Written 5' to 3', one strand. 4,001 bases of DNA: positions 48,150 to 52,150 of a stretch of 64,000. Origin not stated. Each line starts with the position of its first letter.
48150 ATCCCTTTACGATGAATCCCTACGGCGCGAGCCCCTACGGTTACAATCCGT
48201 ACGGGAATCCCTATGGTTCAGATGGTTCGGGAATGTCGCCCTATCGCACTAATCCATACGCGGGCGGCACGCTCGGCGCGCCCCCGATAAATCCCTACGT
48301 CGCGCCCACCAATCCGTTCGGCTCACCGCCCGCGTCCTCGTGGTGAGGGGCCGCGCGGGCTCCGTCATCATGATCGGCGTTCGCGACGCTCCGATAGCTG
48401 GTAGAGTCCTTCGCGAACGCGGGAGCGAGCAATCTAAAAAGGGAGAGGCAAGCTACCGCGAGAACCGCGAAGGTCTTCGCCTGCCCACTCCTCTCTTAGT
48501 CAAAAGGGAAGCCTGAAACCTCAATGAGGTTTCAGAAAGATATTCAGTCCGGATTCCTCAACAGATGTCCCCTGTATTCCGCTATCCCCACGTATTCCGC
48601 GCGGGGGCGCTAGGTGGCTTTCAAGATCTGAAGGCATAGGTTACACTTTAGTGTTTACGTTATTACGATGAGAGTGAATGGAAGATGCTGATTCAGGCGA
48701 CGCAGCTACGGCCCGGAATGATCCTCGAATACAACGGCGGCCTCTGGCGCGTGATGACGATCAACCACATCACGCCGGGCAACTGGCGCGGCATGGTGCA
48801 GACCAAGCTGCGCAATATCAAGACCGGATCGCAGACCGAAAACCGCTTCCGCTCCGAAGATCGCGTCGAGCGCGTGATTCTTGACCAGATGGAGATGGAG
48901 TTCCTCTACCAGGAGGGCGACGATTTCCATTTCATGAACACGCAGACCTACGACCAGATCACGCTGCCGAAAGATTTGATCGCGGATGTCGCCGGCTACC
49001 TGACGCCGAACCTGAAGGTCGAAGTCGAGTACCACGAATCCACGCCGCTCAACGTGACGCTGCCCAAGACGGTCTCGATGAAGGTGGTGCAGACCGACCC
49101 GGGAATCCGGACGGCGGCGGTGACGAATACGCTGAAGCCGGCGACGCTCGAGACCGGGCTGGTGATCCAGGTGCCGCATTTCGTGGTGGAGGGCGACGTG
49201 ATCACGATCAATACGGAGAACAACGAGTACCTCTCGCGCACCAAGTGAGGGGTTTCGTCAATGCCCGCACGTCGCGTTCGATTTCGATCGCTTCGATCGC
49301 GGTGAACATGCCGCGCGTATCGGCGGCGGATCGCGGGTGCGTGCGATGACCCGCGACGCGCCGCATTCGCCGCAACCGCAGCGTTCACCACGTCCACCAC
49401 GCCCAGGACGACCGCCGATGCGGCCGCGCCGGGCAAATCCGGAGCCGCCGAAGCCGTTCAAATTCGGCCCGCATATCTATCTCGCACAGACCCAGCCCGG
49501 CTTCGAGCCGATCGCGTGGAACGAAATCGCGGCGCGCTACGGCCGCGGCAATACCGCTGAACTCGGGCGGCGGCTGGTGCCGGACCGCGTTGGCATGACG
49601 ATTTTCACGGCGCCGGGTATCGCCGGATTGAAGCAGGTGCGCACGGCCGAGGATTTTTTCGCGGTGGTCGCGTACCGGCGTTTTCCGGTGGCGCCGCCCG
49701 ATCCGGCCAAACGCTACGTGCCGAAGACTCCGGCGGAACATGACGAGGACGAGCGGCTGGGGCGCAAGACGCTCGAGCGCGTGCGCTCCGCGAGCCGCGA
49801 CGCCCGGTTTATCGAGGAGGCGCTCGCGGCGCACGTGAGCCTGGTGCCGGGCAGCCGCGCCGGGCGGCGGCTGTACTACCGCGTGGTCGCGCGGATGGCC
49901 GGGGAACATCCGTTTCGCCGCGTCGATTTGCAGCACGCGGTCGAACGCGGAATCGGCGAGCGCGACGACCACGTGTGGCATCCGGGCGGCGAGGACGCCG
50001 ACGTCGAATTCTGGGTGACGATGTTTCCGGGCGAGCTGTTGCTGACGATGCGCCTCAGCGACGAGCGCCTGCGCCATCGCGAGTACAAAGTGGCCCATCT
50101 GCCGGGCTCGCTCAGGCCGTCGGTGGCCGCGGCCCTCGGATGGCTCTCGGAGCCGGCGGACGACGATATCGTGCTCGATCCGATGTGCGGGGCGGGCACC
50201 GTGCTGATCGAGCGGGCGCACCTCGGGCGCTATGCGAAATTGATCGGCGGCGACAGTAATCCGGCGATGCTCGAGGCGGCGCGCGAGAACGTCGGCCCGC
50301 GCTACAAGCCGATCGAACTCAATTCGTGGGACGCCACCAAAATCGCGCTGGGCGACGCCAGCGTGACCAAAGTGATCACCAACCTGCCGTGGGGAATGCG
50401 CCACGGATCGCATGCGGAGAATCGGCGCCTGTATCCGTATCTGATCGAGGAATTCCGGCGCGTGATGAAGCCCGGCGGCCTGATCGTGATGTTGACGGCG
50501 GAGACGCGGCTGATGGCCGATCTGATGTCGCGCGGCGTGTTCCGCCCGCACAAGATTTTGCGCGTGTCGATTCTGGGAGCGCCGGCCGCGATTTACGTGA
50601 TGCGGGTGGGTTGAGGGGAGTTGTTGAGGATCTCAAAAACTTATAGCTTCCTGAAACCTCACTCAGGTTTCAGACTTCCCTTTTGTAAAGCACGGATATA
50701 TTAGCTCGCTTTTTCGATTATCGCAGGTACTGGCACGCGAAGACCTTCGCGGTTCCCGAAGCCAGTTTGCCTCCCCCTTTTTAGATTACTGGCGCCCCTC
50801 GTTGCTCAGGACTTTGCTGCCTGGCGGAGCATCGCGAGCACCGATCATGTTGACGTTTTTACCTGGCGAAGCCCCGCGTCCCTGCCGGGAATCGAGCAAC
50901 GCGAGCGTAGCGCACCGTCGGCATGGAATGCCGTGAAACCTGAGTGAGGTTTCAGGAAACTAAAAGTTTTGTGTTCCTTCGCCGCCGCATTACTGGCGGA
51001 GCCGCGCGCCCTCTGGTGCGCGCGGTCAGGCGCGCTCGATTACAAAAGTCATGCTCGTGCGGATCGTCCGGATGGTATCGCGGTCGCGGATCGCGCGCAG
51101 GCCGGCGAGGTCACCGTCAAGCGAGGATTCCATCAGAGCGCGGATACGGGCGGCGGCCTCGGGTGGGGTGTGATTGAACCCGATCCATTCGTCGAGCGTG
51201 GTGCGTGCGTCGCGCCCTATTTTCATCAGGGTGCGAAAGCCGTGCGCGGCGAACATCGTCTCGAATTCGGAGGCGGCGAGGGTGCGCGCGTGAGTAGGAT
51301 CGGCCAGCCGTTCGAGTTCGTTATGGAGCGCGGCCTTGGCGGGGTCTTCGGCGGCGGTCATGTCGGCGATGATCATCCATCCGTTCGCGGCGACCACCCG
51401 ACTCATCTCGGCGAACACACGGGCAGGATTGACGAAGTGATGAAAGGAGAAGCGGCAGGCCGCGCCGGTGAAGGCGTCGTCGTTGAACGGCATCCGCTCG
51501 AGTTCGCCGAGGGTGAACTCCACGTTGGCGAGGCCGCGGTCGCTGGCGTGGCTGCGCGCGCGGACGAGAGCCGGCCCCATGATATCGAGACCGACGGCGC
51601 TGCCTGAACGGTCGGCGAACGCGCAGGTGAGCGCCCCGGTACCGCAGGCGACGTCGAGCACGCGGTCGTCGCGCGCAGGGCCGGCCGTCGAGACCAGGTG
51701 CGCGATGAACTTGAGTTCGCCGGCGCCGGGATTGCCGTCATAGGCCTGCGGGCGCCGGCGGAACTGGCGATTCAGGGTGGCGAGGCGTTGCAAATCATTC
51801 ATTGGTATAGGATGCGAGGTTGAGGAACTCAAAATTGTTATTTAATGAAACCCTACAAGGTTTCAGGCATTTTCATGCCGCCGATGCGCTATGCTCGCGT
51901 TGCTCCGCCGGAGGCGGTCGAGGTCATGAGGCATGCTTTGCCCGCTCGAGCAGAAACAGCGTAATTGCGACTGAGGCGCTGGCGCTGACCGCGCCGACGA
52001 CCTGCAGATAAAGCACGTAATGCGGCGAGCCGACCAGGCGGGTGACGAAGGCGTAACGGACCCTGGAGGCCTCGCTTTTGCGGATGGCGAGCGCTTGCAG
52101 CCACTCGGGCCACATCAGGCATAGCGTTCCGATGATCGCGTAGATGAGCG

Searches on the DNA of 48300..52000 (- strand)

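Call 31: search_rna_families(source=window, start=48300, end=52000, threshold=evalue, max_evalue=1)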
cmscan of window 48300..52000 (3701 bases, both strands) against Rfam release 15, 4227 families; matches with E-value up to 1: 0.
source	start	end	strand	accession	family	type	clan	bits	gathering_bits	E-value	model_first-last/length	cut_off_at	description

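Call 51: search_dna_similar(query=window:50600-50870:-, collection=plasmids, mode=distant, max_evalue=0.01, max_rows=10)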
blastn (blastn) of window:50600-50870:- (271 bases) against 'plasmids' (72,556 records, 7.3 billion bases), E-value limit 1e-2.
No match.

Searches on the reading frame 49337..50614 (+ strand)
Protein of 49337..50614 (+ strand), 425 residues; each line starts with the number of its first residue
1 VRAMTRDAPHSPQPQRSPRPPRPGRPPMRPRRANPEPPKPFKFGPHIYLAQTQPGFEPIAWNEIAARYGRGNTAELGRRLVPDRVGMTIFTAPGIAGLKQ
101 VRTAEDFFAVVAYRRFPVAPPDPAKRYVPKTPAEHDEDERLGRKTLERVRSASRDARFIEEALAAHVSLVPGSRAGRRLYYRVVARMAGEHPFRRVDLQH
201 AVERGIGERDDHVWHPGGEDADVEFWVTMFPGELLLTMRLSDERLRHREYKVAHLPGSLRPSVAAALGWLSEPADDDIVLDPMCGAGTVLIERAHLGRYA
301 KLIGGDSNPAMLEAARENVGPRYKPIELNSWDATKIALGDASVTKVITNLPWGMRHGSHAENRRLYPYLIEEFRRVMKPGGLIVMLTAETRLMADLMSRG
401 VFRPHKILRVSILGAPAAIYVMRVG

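Call 18: search_protein_families(library=pfam, proteins=[window:49337-50614:+], max_evalue=0.01)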
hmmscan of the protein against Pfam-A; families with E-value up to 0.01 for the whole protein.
window:49337-50614:+ (425 aa): 8 families
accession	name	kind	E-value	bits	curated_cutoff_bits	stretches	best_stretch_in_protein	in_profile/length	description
PF01170.24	UPF0020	-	2.6e-33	115.9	22.3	1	248-411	1-190/197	RMKL-like, methyltransferase domain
PF13649.12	Methyltransf_25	-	2.4e-09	38.2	27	1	279-381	1-97/97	Methyltransferase domain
PF13847.12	Methyltransf_31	-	1.5e-07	31.6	27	1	276-389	4-113/145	Methyltransferase domain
PF08241.18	Methyltransf_11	-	9.7e-07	29.8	21.2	1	281-384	2-94/95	Methyltransferase domain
PF01209.24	Ubie_methyltran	-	0.00047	20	20.1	1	278-388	50-154/233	ubiE/COQ5 methyltransferase family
PF01555.25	N6_N4_Mtase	-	0.00062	20.2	26.7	0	275-316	181-220/221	DNA methylase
PF11599.14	AviRa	-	0.0017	18.3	25.7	0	276-319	52-97/232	RRNA methyltransferase AviRa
PF05175.20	MTS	-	0.0027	17.8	23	1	277-399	33-152/170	Methyltransferase small domain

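Call 19: find_related_loci(query=window:49337-50614:+, collection=metagenome_contigs, flank=10000)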
Query window:49337-50614:+ (425 aa) in metagenome_contigs; peptide patterns used: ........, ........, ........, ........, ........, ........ (x = any residue, [..] = any of these).
178 stretches matched a pattern; 38 encode a relative of the query (tblastn E <= 1e-3); 38 distinct loci.
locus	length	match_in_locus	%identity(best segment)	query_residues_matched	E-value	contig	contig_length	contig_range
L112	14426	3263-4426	93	36-424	0e+0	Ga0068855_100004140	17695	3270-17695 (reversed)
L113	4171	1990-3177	89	25-420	0e+0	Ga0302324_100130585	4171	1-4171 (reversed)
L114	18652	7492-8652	90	39-425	0e+0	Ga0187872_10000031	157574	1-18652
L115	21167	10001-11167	89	36-424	0e+0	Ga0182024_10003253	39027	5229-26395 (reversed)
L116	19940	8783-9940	85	39-424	0e+0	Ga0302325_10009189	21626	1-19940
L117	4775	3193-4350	85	39-424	0e+0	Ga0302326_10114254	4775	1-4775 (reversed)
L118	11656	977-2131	85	39-423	0e+0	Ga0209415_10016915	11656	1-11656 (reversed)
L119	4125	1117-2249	84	39-424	0e+0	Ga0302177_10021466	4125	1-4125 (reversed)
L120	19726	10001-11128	68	41-423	3e-169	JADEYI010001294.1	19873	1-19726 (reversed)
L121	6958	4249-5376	68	41-423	2e-168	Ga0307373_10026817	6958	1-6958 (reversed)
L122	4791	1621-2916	55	2-423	9e-158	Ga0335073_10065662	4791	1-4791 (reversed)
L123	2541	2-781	88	165-424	3e-163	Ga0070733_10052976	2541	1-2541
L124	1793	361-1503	59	43-425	6e-154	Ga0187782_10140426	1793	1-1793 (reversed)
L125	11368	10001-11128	68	41-423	9e-168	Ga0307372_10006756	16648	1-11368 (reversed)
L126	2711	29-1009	64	75-423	9e-150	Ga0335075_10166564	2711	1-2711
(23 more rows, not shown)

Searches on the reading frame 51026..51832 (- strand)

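Call 18: search_protein_families(library=pfam, proteins=[window:51026-51832:-], max_evalue=0.01)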
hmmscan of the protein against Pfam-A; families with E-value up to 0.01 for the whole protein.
window:51026-51832:- (268 aa): 8 families
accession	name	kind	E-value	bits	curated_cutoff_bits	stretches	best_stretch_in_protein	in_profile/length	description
PF08241.18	Methyltransf_11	-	1.9e-20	73.7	21.2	1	59-155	1-95/95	Methyltransferase domain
PF13847.12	Methyltransf_31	-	2.6e-20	73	27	1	55-174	4-127/145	Methyltransferase domain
PF13649.12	Methyltransf_25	-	2.4e-19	70.3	27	1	58-151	1-97/97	Methyltransferase domain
PF13489.12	Methyltransf_23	-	3.8e-15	56.4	27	1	42-201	8-161/164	Methyltransferase domain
PF01209.24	Ubie_methyltran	-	9.1e-13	48.5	20.1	1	49-161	42-157/233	ubiE/COQ5 methyltransferase family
PF08242.18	Methyltransf_12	-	1.6e-10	42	30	1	59-152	1-97/98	Methyltransferase domain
PF05175.20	MTS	-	0.0006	19.9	23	1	48-108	25-87/170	Methyltransferase small domain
PF03141.22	Methyltransf_29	-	0.0031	16.6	23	1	53-174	116-238/506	Putative S-adenosyl-L-methionine-dependent methyltransferase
